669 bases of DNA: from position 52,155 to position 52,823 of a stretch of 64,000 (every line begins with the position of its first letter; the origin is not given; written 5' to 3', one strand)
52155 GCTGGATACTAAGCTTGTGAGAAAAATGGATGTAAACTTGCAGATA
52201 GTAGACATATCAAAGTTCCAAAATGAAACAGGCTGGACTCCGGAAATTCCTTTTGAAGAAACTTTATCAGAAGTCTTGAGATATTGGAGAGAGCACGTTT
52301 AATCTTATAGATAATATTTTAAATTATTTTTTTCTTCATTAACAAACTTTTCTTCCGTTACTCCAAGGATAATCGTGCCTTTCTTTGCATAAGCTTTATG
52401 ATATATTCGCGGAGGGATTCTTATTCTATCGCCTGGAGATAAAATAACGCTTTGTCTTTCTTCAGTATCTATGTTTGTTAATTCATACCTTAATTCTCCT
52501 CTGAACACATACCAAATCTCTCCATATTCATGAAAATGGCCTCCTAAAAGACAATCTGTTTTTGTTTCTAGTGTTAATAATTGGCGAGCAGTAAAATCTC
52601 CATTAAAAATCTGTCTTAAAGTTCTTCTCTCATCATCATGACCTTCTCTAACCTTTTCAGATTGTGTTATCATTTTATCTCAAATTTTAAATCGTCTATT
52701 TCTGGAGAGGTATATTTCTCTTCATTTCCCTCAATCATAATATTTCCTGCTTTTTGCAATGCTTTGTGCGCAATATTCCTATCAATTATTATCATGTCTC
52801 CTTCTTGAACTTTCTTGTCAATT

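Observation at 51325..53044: Gmd-like 4,6-dehydratase followed by two tandem small cupins: candidate GDP-6-deoxyheptose branch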

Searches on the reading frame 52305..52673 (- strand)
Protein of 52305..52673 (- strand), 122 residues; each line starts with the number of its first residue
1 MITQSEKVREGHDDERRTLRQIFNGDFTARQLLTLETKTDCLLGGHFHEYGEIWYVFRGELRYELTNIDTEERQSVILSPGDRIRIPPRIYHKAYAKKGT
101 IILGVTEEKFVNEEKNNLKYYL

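Call 3: search_protein_families(library=pfam, proteins=[window:52305-52673:-], max_evalue=0.01)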
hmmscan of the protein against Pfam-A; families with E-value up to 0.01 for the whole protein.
window:52305-52673:- (122 aa): 6 families
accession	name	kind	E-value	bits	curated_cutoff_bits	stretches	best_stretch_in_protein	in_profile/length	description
PF07883.17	Cupin_2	-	1.3e-06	28.4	27.2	1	46-95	14-57/70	Cupin domain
PF03079.20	ARD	-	0.00095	19.8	27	1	28-93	70-134/157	ARD/ARD' family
PF09313.17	DUF1971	-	0.0017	18.7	23.1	1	55-93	30-68/80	Domain of unknown function (DUF1971)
PF06052.18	3-HAO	-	0.0017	18.4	25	1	46-121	49-121/151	3-hydroxyanthranilic acid dioxygenase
PF08007.18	JmjC_2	-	0.0034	17.4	22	1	69-103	80-115/127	JmjC domain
PF07385.18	Lyx_isomer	-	0.007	16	20.8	0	70-115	150-193/222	D-lyxose isomerase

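Call 4: search_protein_families(library=ncbifam, proteins=[window:52305-52673:-], max_evalue=0.01)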
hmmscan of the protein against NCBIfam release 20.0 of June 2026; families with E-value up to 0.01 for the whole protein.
window:52305-52673:- (122 aa): 3 families
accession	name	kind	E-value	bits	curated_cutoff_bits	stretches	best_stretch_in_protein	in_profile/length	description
NF009763.0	PRK13264.1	equivalog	9.8e-05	22.4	220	1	46-121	51-123/178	3-hydroxyanthranilate 3,4-dioxygenase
TIGR03037.1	anthran_nbaC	equivalog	0.0011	19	145.95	1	46-121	44-116/159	3-hydroxyanthranilate 3,4-dioxygenase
TIGR04366.1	cupin_WbuC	subfamily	0.0019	18.1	42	1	32-116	36-125/132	WbuC family cupin fold metalloprotein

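Call 6: search_solved_structures(query=window:52305-52673:-, max_evalue=10, show_alignments=2)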
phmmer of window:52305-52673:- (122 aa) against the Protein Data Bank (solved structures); distinct sequences matched with E-value up to 10: 15.
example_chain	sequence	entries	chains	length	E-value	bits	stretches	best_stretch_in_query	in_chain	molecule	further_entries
3kmh_A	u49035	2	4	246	0.067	16.5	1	76-115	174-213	D-lyxose isomerase | Sugar isomerase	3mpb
2pfw_A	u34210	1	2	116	0.073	16.3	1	46-104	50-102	Cupin 2, conserved barrel domain protein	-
5fli_A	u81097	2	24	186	0.37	14.1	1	42-95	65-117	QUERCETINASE QUED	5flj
5flh_A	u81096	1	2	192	0.39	14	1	42-95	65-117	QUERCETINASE QUED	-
2qnk_A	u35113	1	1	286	0.41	13.9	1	46-122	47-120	3-hydroxyanthranilate 3,4-dioxygenase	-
5u55_A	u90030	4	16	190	0.42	13.9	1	43-93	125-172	(S)-2-hydroxypropylphosphonic acid epoxidase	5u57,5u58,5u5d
5tk5_A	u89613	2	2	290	0.42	13.9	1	46-122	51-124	3-hydroxyanthranilate 3,4-dioxygenase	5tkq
5i8s_A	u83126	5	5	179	0.47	13.7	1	34-94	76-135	1,2-dihydroxy-3-keto-5-methylthiopentene dioxygenase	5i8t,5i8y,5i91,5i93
7jxg_A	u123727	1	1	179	0.63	13.3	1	34-94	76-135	1,2-dihydroxy-3-keto-5-methylthiopentene dioxygenase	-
4qgn_A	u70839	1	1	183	0.66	13.2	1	34-94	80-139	1,2-dihydroxy-3-keto-5-methylthiopentene dioxygenase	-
1vr3_A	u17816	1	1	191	0.74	13.1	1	34-94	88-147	Acireductone dioxygenase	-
1sqj_A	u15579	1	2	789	0.97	12.7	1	36-100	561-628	oligoxyloglucan reducing-end-specific cellobiohydrolase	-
2ebs_A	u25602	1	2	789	0.97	12.7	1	36-100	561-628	Oligoxyloglucan reducing end-specific cellobiohydrolase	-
3fe5_A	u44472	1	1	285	1.1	12.6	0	46-122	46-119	3-hydroxyanthranilate 3,4-dioxygenase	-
8imy_D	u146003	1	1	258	1.3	12.3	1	7-83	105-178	UL16-binding protein 2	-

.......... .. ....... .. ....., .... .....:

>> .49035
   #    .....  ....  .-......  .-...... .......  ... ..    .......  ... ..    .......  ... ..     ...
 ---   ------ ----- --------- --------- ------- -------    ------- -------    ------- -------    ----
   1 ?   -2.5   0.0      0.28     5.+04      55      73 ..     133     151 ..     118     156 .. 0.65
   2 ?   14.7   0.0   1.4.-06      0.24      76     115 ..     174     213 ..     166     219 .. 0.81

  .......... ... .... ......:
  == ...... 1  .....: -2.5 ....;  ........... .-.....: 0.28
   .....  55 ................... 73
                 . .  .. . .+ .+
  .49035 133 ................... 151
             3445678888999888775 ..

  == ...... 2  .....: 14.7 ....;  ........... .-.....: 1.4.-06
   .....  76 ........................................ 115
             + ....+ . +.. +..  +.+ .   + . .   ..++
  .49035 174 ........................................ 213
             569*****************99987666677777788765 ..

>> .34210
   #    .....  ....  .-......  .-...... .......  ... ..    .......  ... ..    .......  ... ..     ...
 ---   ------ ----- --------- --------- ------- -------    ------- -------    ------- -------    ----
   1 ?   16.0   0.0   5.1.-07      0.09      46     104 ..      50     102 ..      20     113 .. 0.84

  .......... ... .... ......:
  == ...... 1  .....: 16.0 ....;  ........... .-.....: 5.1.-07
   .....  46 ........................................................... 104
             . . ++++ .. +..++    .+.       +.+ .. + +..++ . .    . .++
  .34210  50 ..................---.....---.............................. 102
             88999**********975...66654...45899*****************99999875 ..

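Call 78: find_homologous_proteins(query=window:52305-52673:-, max_evalue=0.001)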
Query window:52305-52673:- (122 aa): 4 proteins with E <= 0.001 among 7 candidates.
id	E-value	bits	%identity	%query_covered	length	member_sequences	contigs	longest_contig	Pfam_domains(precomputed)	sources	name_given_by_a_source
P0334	1.3e-76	272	100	100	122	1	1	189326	PF07883.18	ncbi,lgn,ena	-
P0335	1.3e-58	214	78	100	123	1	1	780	PF07883.18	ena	-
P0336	1.8e-55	204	74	100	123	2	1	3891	PF07883.18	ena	-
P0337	2.0e-51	191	70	98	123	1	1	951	PF07883.18,PF00190.29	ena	-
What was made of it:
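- Tried and rejected: The word-indexed search with cupB found only 4 relatives (call 78).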

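Call 84: predict_structure(alignment_id=A4)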
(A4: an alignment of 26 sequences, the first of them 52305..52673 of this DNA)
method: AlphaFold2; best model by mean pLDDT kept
length: 122 residues; sequences in the alignment: 26
mean_pLDDT: 92.0   pTM: 0.83
mean pLDDT of the five models: 92.0, 88.2, 87.5, 87.5, 86.1
residues with pLDDT >= 90: 88; 70-90: 32; 50-70: 2; < 50: 0
segments of 3 or more residues with pLDDT < 50: none
pLDDT, mean of each block of 10 residues (from residue 1): 82 90 85 96 95 96 96 96 95 97 94 88 71
secondary structure, 60 per line:
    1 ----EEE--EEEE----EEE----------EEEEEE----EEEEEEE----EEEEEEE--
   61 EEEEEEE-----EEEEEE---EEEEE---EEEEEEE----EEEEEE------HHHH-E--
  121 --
elements in order: E5-7 E10-13 E18-20 E31-36 E41-47 E52-58 E61-67 E73-78 E82-86 E90-96 E101-106 H113-116

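Call 87: fold_search(model_id=the predicted structure, library=pdb)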
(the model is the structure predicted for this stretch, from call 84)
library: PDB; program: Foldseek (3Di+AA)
matches with E <= 10: 1977; with E <= 0.001: 247
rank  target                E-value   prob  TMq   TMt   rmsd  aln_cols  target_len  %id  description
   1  5tpv_A                1.6e-07  1.00  0.78  0.71   2.2       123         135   17  X-ray structure of WlaRA (TDP-fucose-3,4-ketoisomerase) from Campylobacter jejuni (released 2017-02-01)
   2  4zu5_A                2.8e-07  1.00  0.79  0.71   2.4       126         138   17  Crystal structure of the QdtA 3,4-Ketoisomerase from Thermoanaerobacterium thermosaccharolyticum, apo form (released 2016-03-30)
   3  2pak_B                3.0e-07  1.00  0.81  0.74   2.0       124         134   15  Structure of a H51N mutant dTDP-4-keto-6-deoxy-D-glucose-3,4-ketoisomerase from Aneurinibacillus thermoaerophilus comp (released 2007-04-24)
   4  5tpv_B                3.1e-07  1.00  0.78  0.69   2.2       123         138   17  X-ray structure of WlaRA (TDP-fucose-3,4-ketoisomerase) from Campylobacter jejuni (released 2017-02-01)
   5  4o9e_A                3.3e-07  1.00  0.76  0.68   2.2       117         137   16  Crystal structure of QdtA, a sugar 3,4-ketoisemerase from Thermoanaerobacterium thermosaccharolyticum in complex with  (released 2014-04-09)
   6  4zu7_A                3.5e-07  1.00  0.76  0.69   2.4       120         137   18  X-ray structure if the QdtA 3,4-ketoisomerase from Thermoanaerobacterium thermosaccharolyticum, double mutant Y17R/R97 (released 2015-07-15)
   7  4mzu_H                4.1e-07  1.00  0.75  0.35   3.1       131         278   18  Crystal structure of FdtD, a bifunctional ketoisomerase/N-acetyltransferase from Shewanella denitrificans (released 2013-10-09)
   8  2pam_B                4.8e-07  1.00  0.77  0.71   2.1       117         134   14  Structure of a H49N, H51N double mutant dTDP-4-keto-6-deoxy-D-glucose-3,4-ketoisomerase from Aneurinibacillus thermoae (released 2007-04-24)
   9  2pa7_B                4.8e-07  1.00  0.77  0.71   2.1       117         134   15  Structure of Wild-Type dTDP-4-keto-6-deoxy-D-glucose-3,4-ketoisomerase from Aneurinibacillus thermoaerophilus in compl (released 2007-04-24)
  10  4zu7_G                4.8e-07  1.00  0.80  0.73   2.3       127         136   18  X-ray structure if the QdtA 3,4-ketoisomerase from Thermoanaerobacterium thermosaccharolyticum, double mutant Y17R/R97 (released 2015-07-15)
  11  4zu7_B                5.0e-07  1.00  0.76  0.68   2.4       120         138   18  X-ray structure if the QdtA 3,4-ketoisomerase from Thermoanaerobacterium thermosaccharolyticum, double mutant Y17R/R97 (released 2015-07-15)
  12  4zu4_A                5.0e-07  1.00  0.78  0.67   3.2       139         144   18  X-ray structure of the 3,4-ketoisomerase domain of FdtD from Shewanella denitrificans (released 2015-07-15)
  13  4mzu_E                6.2e-07  1.00  0.78  0.35   2.9       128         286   17  Crystal structure of FdtD, a bifunctional ketoisomerase/N-acetyltransferase from Shewanella denitrificans (released 2013-10-09)
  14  4mzu_D                6.2e-07  1.00  0.74  0.34   3.1       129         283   18  Crystal structure of FdtD, a bifunctional ketoisomerase/N-acetyltransferase from Shewanella denitrificans (released 2013-10-09)
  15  2pa7_A                6.6e-07  1.00  0.81  0.74   2.1       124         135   17  Structure of Wild-Type dTDP-4-keto-6-deoxy-D-glucose-3,4-ketoisomerase from Aneurinibacillus thermoaerophilus in compl (released 2007-04-24)
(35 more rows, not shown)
